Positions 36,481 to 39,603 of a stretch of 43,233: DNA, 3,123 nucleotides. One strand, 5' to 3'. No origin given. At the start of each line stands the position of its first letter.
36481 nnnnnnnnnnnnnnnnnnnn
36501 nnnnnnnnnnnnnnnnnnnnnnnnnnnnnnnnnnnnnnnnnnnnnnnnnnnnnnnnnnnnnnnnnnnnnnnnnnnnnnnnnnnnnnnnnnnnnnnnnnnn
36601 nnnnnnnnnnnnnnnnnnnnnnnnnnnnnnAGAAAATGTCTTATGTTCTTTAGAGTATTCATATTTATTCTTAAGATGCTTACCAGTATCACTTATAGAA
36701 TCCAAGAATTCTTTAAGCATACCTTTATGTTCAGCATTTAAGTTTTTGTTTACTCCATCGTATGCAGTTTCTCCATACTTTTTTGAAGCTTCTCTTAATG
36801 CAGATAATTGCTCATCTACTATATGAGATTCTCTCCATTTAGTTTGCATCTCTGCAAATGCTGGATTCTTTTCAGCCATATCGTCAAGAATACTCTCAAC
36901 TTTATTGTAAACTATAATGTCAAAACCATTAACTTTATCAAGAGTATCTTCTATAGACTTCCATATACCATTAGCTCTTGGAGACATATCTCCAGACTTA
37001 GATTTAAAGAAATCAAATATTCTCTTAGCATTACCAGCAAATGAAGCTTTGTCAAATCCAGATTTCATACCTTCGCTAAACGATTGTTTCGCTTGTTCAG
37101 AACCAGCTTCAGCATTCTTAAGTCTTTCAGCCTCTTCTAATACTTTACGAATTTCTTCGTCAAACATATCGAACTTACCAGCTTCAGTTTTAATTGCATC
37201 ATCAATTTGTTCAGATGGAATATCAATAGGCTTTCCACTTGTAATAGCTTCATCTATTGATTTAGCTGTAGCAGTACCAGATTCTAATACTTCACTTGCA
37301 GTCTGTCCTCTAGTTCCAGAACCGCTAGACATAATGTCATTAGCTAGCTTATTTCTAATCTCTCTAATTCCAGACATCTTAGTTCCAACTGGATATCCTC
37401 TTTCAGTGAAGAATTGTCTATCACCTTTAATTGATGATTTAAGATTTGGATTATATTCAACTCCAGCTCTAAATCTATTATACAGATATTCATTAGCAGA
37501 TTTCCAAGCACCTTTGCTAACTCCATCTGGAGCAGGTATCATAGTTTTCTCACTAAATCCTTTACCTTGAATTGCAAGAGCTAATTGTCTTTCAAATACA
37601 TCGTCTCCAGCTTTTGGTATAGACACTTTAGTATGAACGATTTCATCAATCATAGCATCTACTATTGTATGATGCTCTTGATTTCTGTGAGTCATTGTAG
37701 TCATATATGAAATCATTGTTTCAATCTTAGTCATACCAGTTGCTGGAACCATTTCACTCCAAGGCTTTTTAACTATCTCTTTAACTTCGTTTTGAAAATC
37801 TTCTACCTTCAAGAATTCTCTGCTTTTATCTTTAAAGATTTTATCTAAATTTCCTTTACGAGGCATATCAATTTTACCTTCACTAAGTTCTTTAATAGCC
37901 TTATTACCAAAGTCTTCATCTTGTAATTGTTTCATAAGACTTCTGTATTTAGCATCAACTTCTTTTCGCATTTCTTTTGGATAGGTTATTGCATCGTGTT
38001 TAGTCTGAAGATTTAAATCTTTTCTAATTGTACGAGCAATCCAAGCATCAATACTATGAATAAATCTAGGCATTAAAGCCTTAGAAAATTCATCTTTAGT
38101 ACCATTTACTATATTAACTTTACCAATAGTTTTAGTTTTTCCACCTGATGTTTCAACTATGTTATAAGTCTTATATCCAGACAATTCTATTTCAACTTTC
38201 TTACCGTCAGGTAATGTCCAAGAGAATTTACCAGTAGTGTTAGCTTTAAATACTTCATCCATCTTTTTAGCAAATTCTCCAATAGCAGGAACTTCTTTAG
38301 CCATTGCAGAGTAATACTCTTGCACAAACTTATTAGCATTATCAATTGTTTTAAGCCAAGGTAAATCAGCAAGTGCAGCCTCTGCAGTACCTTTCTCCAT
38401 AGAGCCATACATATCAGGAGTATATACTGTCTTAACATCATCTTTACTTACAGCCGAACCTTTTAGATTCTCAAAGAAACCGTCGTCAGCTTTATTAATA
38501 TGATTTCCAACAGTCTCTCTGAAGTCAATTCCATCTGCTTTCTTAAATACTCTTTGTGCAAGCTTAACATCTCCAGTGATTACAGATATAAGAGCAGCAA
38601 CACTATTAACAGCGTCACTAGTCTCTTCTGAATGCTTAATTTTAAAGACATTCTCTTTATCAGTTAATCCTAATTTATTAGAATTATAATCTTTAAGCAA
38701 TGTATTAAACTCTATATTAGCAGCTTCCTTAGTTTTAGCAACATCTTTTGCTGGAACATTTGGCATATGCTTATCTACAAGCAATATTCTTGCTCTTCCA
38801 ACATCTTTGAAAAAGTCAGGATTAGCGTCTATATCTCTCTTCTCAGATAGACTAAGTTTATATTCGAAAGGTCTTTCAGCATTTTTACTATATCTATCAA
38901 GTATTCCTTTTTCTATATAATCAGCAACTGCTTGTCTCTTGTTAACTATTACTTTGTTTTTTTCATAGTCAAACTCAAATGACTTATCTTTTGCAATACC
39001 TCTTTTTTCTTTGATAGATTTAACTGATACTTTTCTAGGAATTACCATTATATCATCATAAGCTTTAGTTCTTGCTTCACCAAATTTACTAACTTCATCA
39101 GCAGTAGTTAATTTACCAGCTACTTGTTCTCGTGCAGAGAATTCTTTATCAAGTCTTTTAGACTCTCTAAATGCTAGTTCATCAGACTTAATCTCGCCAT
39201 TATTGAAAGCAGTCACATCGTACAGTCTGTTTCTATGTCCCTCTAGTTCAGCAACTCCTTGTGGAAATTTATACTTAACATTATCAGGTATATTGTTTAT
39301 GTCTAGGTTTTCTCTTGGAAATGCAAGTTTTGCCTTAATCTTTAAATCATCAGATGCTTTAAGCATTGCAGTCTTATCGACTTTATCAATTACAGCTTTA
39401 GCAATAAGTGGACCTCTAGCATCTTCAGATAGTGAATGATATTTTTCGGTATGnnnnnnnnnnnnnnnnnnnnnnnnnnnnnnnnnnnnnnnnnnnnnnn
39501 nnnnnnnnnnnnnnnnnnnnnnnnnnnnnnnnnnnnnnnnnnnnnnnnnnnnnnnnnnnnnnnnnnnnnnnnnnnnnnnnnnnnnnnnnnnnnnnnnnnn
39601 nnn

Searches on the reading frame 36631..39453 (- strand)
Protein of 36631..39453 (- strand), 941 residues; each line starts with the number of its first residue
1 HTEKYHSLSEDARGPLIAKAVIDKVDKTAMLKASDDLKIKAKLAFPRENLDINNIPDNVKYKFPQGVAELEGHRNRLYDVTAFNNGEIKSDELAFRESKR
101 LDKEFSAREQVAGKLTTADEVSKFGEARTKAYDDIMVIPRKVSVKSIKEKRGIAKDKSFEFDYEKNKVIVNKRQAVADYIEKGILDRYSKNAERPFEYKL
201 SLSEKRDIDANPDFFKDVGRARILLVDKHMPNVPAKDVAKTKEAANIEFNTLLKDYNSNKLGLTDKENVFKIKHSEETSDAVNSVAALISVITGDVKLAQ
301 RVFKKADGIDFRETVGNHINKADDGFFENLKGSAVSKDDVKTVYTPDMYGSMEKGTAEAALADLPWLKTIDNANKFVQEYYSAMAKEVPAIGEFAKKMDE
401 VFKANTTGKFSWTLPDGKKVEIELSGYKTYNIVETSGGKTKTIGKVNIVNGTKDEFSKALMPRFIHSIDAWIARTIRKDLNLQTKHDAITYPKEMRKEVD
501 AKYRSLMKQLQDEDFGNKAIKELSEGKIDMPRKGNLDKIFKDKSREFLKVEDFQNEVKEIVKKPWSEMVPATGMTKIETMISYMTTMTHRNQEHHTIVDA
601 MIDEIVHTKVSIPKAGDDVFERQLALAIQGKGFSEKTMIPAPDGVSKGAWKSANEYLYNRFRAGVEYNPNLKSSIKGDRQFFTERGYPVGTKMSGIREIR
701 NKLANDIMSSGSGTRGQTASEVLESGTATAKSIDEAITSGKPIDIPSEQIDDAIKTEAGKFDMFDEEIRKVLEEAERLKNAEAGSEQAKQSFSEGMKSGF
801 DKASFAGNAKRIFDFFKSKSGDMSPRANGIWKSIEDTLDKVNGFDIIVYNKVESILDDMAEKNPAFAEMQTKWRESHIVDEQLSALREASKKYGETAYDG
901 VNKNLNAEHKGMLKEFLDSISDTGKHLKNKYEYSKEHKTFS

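Call 49: search_protein_representatives(protein=window:36631-39453:-)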
Query: 941 residues. Proteins with E-value up to 0.001 (for the whole library): 46; up to 1e-10: 31; up to 1e-30: 16. The best 46 are listed.
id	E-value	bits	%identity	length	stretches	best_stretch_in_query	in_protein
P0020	0.0e+00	2002.4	97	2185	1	1-941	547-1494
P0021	7.8e-155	533.9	37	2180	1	16-941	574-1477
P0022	1.1e-87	311.7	33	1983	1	11-743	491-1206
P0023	3.2e-66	240.7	31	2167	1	30-940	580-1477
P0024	7.9e-62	226.2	32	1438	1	17-726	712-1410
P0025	1.7e-58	215.1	31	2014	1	17-712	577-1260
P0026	4.4e-49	184.0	29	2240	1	24-709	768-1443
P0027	4.2e-48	180.8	29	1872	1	45-745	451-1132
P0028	6.2e-41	157.1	28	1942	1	26-701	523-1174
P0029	4.2e-38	147.7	28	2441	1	24-695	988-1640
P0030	5.4e-36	140.7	29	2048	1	78-701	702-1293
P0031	9.7e-36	139.9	27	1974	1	33-699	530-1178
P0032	2.0e-33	132.2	26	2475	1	68-678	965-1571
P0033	3.2e-33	131.6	26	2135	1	30-699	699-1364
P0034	3.5e-33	131.4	26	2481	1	54-693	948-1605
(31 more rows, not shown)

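Call 51: search_solved_structures(query=A3, max_evalue=1, show_alignments=0)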
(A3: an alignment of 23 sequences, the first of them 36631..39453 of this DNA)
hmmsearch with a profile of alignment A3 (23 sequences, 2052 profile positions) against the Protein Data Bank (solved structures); distinct sequences matched with E-value up to 1: 3.
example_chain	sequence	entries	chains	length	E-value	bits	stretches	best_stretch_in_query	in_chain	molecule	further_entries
6dt7_B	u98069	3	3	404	1e-14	56.3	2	862-1050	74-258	RNAP2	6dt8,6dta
4y6c_A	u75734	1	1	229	0.0011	19.7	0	1128-1161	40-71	ANSERINA PUTATIVE KINESIN LIGHT chain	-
6ymv_A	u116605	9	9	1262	0.0015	19.3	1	868-967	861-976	DNA-directed RNA polymerase, mitochondrial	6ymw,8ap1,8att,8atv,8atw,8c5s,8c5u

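Call 75: predict_structure(alignment_id=A3)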
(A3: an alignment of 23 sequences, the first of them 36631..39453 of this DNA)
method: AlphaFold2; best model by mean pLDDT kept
length: 941 residues; sequences in the alignment: 23
mean_pLDDT: 70.4   pTM: 0.43
mean pLDDT of the five models: 70.4, 69.7, 67.9, 66.5, 65.6
residues with pLDDT >= 90: 164; 70-90: 425; 50-70: 100; < 50: 252
segments of 3 or more residues with pLDDT < 50: 1-6, 110-112, 149-161, 561-563, 691-700, 702-726, 737-744, 757-772, 774-941
pLDDT, mean of each block of 10 residues (from residue 1): 50 84 89 88 76 80 83 91 89 89 71 63 82 80 62 39 67 87 80 76 84 86 88 77 87 89 68 70 87 91 80 90 82 87 86 86 87 92 91 90 87 92 80 73 72 77 91 90 77 86 93 92 90 89 85 60 57 84 84 84 79 83 91 86 90 93 88 80 70 44 43 36 47 52 52 50 41 44 36 35 37 38 38 40 36 42 42 41 35 36 39 39 29 25 31
secondary structure, 60 per line:
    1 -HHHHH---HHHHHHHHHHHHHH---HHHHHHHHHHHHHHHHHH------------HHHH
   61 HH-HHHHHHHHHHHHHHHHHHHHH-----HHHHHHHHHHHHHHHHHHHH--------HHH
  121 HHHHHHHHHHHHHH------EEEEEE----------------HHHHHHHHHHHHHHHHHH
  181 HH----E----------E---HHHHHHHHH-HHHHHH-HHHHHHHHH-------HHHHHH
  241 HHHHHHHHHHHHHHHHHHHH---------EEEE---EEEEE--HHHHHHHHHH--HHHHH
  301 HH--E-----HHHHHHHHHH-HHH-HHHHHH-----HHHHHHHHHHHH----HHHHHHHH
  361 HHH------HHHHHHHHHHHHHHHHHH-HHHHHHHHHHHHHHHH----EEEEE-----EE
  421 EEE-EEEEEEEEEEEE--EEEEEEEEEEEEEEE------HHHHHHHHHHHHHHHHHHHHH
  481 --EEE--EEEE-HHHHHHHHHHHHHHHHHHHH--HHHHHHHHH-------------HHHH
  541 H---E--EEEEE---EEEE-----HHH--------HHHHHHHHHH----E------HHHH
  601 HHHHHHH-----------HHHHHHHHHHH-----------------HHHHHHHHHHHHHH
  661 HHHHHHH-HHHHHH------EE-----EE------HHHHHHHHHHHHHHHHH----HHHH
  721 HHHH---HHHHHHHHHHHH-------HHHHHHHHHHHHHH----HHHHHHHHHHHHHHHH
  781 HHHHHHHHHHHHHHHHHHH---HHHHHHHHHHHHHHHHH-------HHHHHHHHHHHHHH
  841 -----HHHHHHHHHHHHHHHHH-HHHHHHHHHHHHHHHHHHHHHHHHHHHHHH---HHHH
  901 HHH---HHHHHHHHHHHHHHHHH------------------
elements in order (helices of 4 or more, strands of 3 or more residues): H2-6 H10-23 H27-44 H57-62 H64-84 H90-109 H118-134 E141-146 H163-182 H202-210 H212-217 H219-227 H235-260 E270-273 E277-281 H284-293 H296-302 H311-320 H326-331 H337-348 H353-363 H370-387 H389-404 E409-413 E419-423 E425-436 E439-453 H460-480 E483-485 E488-491 H493-512 H515-523 H537-541 E548-552 E556-559 H576-585 H597-607 H619-629 H647-667 H669-674 H696-712 H717-724 H728-739 H747-760 H765-799 H803-819 H827-840 H846-862 H864-893 H897-903 H907-923

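Call 78: fold_search(model_id=the predicted structure, library=pdb)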
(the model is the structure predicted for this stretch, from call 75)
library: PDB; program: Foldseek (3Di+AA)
matches with E <= 10: 283; with E <= 0.001: 61
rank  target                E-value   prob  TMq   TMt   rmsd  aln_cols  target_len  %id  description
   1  6dt7_B                3.1e-07  1.00  0.22  0.48  15.2       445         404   14  Bacteriophage N4 RNA polymerase II and DNA complex (released 2018-07-11)
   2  8c5s_A                4.6e-07  1.00  0.23  0.24  10.0       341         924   16  Cryo-EM structure of yeast mitochondrial RNA polymerase transcription initiation complex with 7-mer RNA, pppGpGpUpApAp (released 2023-08-30)
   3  8c5u_A                7.6e-07  1.00  0.23  0.24  32.0       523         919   15  Cryo-EM structure of yeast mitochondrial RNA polymerase transcription initiation complex with 8-mer RNA, pppGpGpUpApAp (released 2023-08-30)
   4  8att_A                1.0e-06  1.00  0.23  0.24  28.6       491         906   15  Cryo-EM structure of yeast mitochondrial RNA polymerase transcription initiation complex with 4-mer RNA, pppGpGpUpA (I (released 2023-08-30)
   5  9gzo_A                1.9e-06  1.00  0.24  0.23  16.7       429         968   12  Cryo-EM structure of the human mitochondrial RNA polymerase transcription initiation complex (POLRMT/TFB2M/DNA/RNA) wi (released 2025-07-30)
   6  8q63_A                2.1e-06  1.00  0.22  0.22   6.8       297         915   18  Cryo-EM structure of IC8', a second state of yeast mitochondrial RNA polymerase transcription initiation complex with  (released 2023-08-30)
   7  1cez_A                2.7e-06  1.00  0.23  0.25  12.8       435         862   13  CRYSTAL STRUCTURE OF A T7 RNA POLYMERASE-T7 PROMOTER COMPLEX (released 1999-05-21)
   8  8atw_A                2.7e-06  1.00  0.23  0.24  30.9       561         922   14  Cryo-EM structure of yeast mitochondrial RNA polymerase transcription initiation complex with 6-mer RNA, pppGpGpApApAp (released 2023-08-30)
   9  8atv_A                3.8e-06  1.00  0.23  0.23  11.9       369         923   17  Cryo-EM structure of yeast mitochondrial RNA polymerase transcription initiation complex with 5-mer RNA, pppGpGpApApA  (released 2023-08-30)
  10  8ap1_A                4.8e-06  1.00  0.22  0.23  11.9       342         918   17  Cryo-EM structure of yeast mitochondrial RNA polymerase transcription initiation complex with two GTP molecules poised (released 2023-08-23)
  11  8dh0_N                5.7e-06  1.00  0.23  0.27  23.8       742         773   14  T7 RNA polymerase elongation complex with unnatural base dDs (released 2023-02-01)
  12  9r95_A                6.2e-06  1.00  0.23  0.20  14.7       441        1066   12  Cryo-EM structure of the human mitochondrial RNA polymerase transcription initiation complex (POLRMT/TFAM/TFB2M/DNA/RN (released 2025-07-30)
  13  3e2e_A                9.3e-06  1.00  0.24  0.27   6.4       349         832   14  Crystal Structure of an Intermediate Complex of T7 RNAP and 7nt of RNA (released 2008-11-04)
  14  8dh0_J                9.3e-06  1.00  0.24  0.27  23.2       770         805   13  T7 RNA polymerase elongation complex with unnatural base dDs (released 2023-02-01)
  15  1aro_P                1.1e-05  1.00  0.21  0.26  15.8       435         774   14  T7 RNA POLYMERASE COMPLEXED WITH T7 LYSOZYME (released 1998-10-21)
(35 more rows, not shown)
